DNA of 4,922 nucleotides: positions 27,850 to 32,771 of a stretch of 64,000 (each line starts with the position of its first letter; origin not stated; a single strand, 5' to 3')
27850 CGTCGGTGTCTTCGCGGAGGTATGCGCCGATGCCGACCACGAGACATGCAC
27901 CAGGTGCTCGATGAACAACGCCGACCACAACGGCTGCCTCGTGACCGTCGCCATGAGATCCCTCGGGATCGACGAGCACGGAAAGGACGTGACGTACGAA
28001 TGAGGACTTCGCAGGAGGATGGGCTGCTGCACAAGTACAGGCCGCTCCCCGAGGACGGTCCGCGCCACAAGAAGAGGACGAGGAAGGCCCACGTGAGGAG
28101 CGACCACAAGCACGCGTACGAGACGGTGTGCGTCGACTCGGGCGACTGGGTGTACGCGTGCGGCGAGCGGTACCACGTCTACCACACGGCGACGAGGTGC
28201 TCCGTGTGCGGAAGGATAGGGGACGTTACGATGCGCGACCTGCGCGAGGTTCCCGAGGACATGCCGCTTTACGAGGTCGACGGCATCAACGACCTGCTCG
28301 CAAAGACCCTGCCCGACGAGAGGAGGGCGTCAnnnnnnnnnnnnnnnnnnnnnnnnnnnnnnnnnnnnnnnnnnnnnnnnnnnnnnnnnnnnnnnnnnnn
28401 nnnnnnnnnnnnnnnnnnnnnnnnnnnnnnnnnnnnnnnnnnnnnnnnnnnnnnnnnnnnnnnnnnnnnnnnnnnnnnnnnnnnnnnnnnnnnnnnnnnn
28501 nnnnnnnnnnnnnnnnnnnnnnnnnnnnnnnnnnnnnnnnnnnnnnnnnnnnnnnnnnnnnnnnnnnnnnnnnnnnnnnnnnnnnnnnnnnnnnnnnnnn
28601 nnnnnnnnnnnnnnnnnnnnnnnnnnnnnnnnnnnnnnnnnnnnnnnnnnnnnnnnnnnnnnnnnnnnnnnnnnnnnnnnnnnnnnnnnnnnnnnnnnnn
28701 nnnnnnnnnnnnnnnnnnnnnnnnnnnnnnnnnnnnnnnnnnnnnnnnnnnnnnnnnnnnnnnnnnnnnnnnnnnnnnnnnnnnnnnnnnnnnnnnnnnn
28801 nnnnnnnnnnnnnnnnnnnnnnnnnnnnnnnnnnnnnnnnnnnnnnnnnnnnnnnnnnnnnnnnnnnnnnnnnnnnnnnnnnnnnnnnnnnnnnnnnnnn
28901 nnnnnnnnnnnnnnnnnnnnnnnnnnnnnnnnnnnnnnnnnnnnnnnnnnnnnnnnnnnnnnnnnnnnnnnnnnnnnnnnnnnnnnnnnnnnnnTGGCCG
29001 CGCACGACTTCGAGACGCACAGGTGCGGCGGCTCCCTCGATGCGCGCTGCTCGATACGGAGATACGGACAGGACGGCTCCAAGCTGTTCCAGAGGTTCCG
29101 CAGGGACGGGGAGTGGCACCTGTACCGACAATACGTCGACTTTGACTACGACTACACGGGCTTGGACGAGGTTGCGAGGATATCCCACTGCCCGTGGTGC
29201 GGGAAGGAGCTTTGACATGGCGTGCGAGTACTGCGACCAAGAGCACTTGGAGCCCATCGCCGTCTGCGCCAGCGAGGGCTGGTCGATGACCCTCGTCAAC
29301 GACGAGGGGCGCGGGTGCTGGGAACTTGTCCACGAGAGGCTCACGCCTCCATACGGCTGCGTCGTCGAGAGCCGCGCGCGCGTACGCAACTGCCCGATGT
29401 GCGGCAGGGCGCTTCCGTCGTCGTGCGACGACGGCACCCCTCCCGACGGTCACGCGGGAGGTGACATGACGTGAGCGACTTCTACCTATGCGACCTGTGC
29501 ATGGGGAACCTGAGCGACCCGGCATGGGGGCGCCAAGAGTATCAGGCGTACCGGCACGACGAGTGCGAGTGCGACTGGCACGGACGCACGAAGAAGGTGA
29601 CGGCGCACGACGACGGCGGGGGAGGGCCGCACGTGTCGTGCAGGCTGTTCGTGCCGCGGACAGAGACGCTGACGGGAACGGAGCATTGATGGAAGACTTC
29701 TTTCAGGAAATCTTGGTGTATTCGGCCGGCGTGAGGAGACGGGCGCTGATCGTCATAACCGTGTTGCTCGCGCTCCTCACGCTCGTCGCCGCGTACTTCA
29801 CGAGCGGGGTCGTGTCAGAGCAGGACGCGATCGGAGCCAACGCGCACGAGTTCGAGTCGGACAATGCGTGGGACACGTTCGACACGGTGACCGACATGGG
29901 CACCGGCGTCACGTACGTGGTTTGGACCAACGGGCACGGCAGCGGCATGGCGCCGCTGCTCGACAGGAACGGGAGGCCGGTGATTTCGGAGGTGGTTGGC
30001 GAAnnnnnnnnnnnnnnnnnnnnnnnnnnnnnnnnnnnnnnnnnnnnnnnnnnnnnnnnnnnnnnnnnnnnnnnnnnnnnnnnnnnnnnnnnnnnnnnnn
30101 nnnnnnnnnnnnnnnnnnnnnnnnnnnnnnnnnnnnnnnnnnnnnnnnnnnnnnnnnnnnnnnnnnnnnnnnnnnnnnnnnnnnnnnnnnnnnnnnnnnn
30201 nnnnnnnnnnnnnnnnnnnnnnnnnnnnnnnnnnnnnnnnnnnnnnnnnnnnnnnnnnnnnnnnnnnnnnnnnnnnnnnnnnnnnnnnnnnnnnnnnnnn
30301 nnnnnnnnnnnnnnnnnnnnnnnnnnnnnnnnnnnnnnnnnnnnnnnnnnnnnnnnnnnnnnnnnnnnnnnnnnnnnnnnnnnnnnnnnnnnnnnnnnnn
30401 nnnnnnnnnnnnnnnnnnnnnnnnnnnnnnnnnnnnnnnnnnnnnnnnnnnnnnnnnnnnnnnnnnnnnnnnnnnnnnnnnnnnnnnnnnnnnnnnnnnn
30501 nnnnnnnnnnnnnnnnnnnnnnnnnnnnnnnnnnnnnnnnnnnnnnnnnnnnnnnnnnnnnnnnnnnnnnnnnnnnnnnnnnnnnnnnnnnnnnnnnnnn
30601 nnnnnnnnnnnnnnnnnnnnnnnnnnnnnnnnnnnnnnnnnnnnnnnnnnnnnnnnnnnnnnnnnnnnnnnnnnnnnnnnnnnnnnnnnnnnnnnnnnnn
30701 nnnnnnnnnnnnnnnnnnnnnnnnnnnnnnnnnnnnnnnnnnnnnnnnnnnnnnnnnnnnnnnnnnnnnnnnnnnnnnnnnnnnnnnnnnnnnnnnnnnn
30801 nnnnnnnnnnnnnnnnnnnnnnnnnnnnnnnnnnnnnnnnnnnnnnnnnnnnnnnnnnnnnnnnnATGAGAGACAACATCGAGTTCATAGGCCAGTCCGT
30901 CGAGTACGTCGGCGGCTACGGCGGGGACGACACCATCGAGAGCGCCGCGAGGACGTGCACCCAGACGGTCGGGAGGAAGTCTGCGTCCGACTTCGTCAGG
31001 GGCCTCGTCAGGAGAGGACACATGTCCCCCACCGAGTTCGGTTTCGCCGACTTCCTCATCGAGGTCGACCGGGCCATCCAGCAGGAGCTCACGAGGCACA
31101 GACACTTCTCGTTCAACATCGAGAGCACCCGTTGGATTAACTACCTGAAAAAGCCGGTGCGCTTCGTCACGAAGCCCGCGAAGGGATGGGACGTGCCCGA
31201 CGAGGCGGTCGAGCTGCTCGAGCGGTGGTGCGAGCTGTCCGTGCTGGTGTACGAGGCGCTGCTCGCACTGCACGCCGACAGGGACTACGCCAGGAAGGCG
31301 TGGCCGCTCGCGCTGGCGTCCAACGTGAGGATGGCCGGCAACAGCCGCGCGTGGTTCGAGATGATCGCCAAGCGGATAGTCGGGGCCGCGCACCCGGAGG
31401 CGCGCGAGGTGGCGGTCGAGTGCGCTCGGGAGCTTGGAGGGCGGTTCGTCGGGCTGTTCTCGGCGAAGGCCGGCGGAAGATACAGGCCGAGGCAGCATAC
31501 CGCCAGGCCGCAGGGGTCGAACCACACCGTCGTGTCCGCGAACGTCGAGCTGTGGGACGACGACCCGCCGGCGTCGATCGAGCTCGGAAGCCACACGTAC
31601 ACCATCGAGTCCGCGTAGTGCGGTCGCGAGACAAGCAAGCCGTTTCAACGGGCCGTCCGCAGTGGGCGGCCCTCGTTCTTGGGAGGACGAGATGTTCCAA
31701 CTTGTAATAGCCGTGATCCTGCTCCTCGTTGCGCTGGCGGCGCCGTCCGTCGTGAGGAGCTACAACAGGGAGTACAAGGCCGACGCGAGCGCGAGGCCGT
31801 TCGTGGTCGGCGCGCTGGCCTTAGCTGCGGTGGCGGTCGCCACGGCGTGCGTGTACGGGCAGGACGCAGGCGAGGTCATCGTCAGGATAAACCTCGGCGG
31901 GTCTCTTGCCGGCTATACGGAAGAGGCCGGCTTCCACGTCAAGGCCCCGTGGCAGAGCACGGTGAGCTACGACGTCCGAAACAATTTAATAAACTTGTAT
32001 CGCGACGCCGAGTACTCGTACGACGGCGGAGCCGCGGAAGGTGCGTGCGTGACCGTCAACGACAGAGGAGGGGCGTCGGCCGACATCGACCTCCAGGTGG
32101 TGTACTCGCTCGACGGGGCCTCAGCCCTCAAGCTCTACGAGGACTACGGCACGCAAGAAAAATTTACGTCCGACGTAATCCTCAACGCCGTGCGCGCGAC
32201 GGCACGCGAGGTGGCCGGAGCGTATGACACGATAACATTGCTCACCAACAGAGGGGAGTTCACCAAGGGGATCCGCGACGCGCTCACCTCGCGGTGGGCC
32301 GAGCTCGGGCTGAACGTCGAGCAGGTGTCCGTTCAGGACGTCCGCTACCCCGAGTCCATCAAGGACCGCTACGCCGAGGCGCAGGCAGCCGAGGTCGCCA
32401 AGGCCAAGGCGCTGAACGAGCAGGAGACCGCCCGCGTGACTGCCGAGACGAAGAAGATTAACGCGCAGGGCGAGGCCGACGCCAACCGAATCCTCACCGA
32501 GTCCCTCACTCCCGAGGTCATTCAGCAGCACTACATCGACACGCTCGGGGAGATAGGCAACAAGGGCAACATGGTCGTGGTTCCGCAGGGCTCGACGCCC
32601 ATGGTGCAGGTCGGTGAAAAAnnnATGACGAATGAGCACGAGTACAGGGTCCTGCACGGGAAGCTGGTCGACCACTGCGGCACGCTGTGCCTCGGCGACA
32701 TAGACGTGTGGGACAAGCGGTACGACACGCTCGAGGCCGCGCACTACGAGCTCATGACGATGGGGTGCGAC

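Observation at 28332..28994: Phage-encoded formate/nitrite transporter (FNT)-family channel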

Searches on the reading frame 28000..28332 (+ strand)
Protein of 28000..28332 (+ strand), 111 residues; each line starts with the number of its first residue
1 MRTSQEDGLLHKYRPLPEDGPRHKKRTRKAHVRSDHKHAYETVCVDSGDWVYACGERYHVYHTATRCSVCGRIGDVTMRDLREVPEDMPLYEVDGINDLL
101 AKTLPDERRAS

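Call 38: search_protein_families(library=phrogs, proteins=[window:28000-28332:+], max_evalue=0.01)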
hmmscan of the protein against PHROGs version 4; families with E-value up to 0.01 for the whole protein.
window:28000-28332:+ (111 aa): 0 families

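Call 39: search_protein_families(library=pfam, proteins=[window:28000-28332:+], max_evalue=0.01)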
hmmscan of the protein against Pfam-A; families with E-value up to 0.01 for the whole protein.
window:28000-28332:+ (111 aa): 0 families

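Call 76: search_protein_families(library=padloc, proteins=[window:28000-28332:+], max_evalue=0.01)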
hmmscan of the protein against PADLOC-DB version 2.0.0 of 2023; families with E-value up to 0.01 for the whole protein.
window:28000-28332:+ (111 aa): 0 families

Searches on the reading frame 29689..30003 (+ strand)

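Call 38: search_protein_families(library=phrogs, proteins=[window:29689-30003:+], max_evalue=0.01)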
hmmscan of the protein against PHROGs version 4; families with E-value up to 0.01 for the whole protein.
window:29689-30003:+ (105 aa): 1 family
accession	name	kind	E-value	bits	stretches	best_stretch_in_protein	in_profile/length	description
phrog_8801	-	unknown function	0.00021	22.8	1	21-100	4-91/94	-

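Call 39: search_protein_families(library=pfam, proteins=[window:29689-30003:+], max_evalue=0.01)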
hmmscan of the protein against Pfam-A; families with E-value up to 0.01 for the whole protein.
window:29689-30003:+ (105 aa): 1 family
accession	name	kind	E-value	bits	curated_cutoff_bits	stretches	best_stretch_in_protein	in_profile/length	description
PF20037.4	DUF6440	-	3.2e-11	43.3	26.5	1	63-100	16-53/53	Family of unknown function (DUF6440)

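Call 76: search_protein_families(library=padloc, proteins=[window:29689-30003:+], max_evalue=0.01)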
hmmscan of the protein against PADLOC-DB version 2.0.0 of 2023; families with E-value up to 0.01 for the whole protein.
window:29689-30003:+ (105 aa): 0 families

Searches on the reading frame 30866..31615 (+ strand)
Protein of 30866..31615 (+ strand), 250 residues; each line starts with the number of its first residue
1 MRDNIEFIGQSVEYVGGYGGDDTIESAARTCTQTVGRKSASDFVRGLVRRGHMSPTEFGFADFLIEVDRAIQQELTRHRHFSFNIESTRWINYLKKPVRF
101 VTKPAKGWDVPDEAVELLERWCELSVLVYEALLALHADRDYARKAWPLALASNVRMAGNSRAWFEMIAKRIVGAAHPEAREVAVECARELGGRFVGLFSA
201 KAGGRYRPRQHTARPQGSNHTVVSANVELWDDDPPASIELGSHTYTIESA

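Call 38: search_protein_families(library=phrogs, proteins=[window:30866-31615:+], max_evalue=0.01)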
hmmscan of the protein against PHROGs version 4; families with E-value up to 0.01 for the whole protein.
window:30866-31615:+ (250 aa): 3 families
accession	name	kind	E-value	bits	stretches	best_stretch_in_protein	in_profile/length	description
phrog_85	-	DNA, RNA and nucleotide metabolism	2.8e-32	113.2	1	12-190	373-572/866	thymidylate synthase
phrog_10644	-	DNA, RNA and nucleotide metabolism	1e-06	30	1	128-187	81-140/160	thymidylate synthase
phrog_22708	-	DNA, RNA and nucleotide metabolism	0.00021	21.8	1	37-92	68-125/242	thymidylate synthase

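Call 39: search_protein_families(library=pfam, proteins=[window:30866-31615:+], max_evalue=0.01)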
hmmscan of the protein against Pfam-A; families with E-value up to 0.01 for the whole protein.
window:30866-31615:+ (250 aa): 1 family
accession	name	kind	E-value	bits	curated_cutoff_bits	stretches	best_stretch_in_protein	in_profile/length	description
PF02511.20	Thy1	-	3.8e-31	108.8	24.8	1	20-190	9-185/191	Thymidylate synthase complementing protein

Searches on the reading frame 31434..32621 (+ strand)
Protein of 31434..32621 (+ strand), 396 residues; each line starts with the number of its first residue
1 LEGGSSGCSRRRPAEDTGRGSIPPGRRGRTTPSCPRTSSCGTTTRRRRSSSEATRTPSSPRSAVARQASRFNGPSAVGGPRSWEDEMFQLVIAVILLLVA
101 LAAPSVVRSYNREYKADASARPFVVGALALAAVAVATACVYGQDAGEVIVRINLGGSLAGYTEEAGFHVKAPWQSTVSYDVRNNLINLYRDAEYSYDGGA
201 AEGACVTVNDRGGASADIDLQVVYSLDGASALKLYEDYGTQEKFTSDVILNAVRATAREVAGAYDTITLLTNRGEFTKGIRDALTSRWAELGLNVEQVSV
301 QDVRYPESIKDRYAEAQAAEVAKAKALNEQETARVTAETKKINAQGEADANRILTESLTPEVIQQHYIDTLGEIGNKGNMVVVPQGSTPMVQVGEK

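Call 10: search_protein_families(library=phrogs, proteins=[window:31434-32621:+], max_evalue=0.001)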
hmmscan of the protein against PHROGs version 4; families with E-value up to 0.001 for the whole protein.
window:31434-32621:+ (396 aa): 2 families
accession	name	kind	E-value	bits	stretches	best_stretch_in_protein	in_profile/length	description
phrog_200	-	other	1.1e-49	170.6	1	85-392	42-358/379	lipoprotein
phrog_11227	-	other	2.1e-06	28.7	1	320-392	54-128/138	protease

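Call 11: search_protein_families(library=pfam, proteins=[window:31434-32621:+], max_evalue=0.001)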
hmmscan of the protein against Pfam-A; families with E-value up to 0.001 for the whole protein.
window:31434-32621:+ (396 aa): 1 family
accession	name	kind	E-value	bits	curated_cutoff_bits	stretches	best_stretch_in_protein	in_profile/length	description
PF01145.31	Band_7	-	1.5e-28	100.5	23.6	1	145-332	5-174/176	SPFH domain / Band 7 family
